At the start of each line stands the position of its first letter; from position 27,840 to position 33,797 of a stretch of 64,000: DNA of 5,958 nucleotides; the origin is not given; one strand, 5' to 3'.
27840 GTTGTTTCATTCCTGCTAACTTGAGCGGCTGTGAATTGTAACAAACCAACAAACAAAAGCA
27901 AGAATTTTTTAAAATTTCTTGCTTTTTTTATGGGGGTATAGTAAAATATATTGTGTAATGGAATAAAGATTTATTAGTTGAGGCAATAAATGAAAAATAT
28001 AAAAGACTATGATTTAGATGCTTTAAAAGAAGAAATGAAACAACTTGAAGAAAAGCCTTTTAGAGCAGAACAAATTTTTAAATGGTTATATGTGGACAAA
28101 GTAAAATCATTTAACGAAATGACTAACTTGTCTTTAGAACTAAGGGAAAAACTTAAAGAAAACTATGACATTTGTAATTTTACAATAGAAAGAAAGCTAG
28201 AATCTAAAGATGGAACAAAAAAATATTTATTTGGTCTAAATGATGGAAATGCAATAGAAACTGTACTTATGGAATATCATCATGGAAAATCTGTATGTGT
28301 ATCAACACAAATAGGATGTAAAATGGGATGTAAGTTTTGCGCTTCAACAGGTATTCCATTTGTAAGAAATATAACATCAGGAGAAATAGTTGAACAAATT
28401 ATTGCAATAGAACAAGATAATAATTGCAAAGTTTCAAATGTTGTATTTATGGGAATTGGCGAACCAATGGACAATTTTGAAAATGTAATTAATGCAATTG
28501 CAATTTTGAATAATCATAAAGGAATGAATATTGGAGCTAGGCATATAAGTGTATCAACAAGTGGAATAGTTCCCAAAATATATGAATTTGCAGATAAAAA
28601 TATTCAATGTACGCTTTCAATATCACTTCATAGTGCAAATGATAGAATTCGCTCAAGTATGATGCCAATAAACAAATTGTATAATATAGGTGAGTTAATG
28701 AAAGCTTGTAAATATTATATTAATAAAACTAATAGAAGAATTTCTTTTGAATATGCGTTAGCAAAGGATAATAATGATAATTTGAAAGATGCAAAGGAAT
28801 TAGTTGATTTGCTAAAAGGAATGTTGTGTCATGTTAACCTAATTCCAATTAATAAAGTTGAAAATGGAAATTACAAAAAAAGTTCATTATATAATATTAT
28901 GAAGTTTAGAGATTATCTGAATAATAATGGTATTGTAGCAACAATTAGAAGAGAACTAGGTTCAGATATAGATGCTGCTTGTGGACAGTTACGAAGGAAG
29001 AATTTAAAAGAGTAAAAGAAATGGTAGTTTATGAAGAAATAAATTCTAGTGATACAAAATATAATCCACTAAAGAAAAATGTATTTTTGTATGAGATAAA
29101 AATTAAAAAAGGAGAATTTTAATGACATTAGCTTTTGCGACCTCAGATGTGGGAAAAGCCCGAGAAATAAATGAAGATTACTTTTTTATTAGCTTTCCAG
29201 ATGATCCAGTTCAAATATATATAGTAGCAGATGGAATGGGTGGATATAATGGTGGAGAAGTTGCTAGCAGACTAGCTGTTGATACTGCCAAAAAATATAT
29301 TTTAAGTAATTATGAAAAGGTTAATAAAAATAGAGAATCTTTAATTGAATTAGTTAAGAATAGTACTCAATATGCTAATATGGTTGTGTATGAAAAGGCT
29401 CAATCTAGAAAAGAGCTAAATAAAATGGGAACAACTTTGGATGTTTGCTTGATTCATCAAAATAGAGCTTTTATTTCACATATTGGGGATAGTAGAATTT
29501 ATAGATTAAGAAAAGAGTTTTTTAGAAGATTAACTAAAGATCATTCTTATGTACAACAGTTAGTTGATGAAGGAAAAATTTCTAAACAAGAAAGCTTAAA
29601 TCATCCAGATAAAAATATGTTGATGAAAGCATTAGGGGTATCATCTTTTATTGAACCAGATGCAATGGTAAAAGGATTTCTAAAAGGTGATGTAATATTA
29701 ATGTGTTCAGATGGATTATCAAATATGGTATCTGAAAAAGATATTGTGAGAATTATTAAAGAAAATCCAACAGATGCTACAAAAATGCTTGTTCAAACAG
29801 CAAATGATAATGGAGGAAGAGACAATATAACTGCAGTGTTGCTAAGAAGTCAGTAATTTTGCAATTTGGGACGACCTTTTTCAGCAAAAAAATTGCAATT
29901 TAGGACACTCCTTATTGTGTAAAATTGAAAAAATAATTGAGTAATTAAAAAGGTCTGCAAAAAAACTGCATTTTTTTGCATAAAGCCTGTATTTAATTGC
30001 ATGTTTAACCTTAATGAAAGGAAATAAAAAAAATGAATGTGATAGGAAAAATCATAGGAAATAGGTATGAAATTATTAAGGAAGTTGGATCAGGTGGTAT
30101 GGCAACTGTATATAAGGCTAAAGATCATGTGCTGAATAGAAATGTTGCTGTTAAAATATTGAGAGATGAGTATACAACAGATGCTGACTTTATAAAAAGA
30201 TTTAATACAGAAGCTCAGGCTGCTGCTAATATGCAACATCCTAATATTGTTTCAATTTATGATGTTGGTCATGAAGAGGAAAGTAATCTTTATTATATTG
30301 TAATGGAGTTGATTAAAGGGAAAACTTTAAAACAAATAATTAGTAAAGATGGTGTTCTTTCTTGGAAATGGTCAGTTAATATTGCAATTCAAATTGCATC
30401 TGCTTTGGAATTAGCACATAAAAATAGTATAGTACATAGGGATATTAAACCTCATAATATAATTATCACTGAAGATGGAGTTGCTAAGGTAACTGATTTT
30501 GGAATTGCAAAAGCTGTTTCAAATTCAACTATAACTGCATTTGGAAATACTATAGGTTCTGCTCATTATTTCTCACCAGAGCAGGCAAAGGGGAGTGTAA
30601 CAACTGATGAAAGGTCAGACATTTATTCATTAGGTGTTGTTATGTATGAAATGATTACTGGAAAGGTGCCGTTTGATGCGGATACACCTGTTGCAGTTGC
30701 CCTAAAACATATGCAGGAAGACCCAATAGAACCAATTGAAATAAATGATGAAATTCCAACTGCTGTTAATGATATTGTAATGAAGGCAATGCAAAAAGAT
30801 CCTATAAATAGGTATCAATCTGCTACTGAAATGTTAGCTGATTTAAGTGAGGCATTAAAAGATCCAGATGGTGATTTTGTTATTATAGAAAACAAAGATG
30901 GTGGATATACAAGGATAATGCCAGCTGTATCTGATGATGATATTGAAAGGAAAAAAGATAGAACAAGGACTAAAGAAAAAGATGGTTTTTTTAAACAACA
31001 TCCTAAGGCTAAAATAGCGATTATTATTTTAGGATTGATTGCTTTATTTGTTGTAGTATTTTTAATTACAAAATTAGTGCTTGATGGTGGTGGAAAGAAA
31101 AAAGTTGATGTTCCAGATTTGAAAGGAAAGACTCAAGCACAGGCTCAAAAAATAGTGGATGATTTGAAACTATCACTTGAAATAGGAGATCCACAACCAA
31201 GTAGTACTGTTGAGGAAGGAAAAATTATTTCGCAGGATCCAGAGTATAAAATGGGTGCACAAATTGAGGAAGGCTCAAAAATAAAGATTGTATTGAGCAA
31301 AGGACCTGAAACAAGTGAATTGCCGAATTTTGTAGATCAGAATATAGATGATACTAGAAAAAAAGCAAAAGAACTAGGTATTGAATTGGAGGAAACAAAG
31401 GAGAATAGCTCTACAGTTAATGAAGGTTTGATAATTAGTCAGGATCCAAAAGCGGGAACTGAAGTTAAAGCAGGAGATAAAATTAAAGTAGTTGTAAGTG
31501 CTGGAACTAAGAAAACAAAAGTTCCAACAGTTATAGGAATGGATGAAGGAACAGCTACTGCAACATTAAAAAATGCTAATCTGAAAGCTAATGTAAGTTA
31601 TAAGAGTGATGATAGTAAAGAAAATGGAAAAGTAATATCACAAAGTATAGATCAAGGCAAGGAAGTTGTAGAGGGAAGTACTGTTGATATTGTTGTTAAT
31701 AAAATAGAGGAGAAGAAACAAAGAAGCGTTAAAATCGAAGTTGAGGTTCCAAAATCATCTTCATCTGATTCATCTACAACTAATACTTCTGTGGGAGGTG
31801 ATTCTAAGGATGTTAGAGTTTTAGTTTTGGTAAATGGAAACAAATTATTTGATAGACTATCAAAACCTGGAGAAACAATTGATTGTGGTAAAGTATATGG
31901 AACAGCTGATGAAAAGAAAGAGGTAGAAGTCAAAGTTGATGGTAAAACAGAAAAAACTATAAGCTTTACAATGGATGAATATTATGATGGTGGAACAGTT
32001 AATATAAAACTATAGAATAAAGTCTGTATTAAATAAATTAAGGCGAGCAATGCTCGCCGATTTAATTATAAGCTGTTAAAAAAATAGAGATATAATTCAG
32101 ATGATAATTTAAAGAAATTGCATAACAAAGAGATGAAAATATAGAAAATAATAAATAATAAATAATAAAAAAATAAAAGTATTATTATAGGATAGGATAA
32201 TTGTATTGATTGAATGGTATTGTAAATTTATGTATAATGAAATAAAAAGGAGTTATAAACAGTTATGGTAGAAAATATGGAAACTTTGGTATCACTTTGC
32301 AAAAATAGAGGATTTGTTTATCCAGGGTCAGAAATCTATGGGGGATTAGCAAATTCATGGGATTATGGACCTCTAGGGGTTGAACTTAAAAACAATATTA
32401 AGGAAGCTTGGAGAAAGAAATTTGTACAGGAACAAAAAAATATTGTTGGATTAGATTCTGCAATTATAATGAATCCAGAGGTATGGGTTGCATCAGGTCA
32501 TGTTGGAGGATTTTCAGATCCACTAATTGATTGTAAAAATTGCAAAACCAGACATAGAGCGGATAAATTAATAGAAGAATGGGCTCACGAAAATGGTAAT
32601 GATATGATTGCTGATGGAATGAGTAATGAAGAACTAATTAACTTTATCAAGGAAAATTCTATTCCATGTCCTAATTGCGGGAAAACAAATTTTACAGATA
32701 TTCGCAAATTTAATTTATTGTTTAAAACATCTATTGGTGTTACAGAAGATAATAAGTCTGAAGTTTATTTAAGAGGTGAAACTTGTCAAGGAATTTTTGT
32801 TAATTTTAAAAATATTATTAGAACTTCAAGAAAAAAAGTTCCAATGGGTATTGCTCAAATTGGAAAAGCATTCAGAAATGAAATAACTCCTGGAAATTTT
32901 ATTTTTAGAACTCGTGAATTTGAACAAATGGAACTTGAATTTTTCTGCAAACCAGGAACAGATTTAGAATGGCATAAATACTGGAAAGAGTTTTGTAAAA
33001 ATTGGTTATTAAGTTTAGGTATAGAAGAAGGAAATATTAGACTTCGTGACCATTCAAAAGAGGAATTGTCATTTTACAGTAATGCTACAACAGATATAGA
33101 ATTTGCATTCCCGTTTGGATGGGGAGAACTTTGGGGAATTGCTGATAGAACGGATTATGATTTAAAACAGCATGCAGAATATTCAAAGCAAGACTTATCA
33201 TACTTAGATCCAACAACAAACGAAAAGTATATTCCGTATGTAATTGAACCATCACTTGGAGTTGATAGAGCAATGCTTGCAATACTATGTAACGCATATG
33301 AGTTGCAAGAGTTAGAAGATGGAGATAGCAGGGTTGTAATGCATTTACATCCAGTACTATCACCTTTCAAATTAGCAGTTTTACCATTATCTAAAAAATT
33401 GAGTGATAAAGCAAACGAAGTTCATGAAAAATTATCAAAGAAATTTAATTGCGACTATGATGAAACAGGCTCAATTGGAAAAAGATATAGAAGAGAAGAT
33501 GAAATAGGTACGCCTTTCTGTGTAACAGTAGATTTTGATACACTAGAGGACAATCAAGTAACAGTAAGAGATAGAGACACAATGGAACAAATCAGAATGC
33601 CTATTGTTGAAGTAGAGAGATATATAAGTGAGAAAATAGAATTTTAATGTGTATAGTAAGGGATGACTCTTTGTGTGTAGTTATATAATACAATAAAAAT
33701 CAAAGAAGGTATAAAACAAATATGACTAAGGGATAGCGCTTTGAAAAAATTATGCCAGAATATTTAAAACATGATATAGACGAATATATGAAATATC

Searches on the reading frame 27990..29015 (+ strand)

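Call 43: search_protein_families(library=pfam, proteins=[window:27990-29015:+], max_evalue=0.001)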
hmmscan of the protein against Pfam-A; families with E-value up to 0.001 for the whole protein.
window:27990-29015:+ (341 aa): 2 families
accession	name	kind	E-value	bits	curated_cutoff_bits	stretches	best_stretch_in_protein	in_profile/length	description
PF21016.3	RlmN_N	-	5.9e-19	68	24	1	3-60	2-59/60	Ribosomal RNA large subunit methyltransferase N-terminal domain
PF04055.27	Radical_SAM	-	1.1e-13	52.2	29.5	1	105-268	2-162/166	Radical SAM superfamily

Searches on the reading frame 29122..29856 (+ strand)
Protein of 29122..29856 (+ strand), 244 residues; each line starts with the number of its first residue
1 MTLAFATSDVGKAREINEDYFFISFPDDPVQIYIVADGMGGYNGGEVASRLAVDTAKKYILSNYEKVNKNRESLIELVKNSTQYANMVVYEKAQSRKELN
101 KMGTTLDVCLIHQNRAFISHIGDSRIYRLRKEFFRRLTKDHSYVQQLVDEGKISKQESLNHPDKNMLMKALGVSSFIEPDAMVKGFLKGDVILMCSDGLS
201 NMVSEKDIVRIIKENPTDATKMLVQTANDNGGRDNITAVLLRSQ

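Call 43: search_protein_families(library=pfam, proteins=[window:29122-29856:+], max_evalue=0.001)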
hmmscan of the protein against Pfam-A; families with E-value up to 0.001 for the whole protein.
window:29122-29856:+ (244 aa): 2 families
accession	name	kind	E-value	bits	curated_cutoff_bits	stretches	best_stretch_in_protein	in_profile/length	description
PF13672.11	PP2C_2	-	1.1e-18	68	24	1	15-238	10-206/209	Protein phosphatase 2C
PF00481.26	PP2C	-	4e-12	46.8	20.3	1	27-142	31-141/255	Protein phosphatase 2C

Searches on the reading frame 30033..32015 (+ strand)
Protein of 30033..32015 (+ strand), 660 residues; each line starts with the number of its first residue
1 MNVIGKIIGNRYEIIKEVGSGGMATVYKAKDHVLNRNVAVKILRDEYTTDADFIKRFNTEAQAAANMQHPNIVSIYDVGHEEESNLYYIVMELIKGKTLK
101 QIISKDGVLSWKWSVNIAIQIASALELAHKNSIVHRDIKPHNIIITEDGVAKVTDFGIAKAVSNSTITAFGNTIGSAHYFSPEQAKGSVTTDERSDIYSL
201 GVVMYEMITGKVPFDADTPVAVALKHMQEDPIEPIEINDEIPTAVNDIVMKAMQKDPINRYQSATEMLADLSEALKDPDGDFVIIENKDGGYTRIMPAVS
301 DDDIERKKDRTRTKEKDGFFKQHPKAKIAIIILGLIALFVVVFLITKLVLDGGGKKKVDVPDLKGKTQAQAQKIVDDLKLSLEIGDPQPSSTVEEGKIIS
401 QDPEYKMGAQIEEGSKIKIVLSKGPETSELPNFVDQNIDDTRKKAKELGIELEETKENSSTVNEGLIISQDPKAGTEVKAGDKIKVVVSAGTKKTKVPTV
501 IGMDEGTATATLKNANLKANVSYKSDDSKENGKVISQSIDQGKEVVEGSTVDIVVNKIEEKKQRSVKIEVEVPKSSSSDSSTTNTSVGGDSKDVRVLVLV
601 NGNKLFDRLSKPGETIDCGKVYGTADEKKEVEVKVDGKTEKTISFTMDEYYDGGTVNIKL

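Call 43: search_protein_families(library=pfam, proteins=[window:30033-32015:+], max_evalue=0.001)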
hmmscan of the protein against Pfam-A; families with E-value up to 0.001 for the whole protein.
window:30033-32015:+ (660 aa): 5 families
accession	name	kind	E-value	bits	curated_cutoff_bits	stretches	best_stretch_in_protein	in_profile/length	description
PF00069.31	Pkinase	-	3.6e-55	187.6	31.7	1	12-268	1-258/263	Protein kinase domain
PF03793.24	PASTA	-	1.7e-43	146.8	23.2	3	429-489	2-63/64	PASTA domain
PF07714.23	PK_Tyr_Ser-Thr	-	9.9e-42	143.5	23.1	1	13-262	2-250/258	Protein tyrosine and serine/threonine kinase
PF03109.22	ABC1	-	1.4e-07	31.4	22.9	1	49-172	112-227/244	ABC1 atypical kinase-like domain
PF14531.12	Kinase-like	-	0.0006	19.6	25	0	98-221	131-258/289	Kinase-like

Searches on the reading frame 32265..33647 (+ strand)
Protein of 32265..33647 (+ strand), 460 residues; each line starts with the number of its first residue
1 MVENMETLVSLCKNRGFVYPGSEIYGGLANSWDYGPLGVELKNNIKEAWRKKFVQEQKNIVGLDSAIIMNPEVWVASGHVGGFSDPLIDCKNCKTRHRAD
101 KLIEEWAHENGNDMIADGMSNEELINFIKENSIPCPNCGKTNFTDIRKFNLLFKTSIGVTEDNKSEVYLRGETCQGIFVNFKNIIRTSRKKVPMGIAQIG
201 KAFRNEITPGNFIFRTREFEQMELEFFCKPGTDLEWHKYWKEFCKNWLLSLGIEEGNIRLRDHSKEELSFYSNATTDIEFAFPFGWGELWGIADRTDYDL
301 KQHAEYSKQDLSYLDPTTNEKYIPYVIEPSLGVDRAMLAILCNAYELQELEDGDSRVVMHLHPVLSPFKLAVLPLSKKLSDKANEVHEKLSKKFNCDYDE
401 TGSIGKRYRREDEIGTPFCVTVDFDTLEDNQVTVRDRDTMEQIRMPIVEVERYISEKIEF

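Call 43: search_protein_families(library=pfam, proteins=[window:32265-33647:+], max_evalue=0.001)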
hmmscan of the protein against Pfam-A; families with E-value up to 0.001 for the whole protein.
window:32265-33647:+ (460 aa): 2 families
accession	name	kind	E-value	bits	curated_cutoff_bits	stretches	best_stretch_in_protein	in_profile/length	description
PF03129.25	HGTP_anticodon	-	1.5e-24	86.4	21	1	370-456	2-93/94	Anticodon binding domain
PF00587.30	tRNA-synt_2b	-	2.6e-15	57.4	29.3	1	160-341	4-176/179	tRNA synthetase class II core domain (G, H, P, S and T)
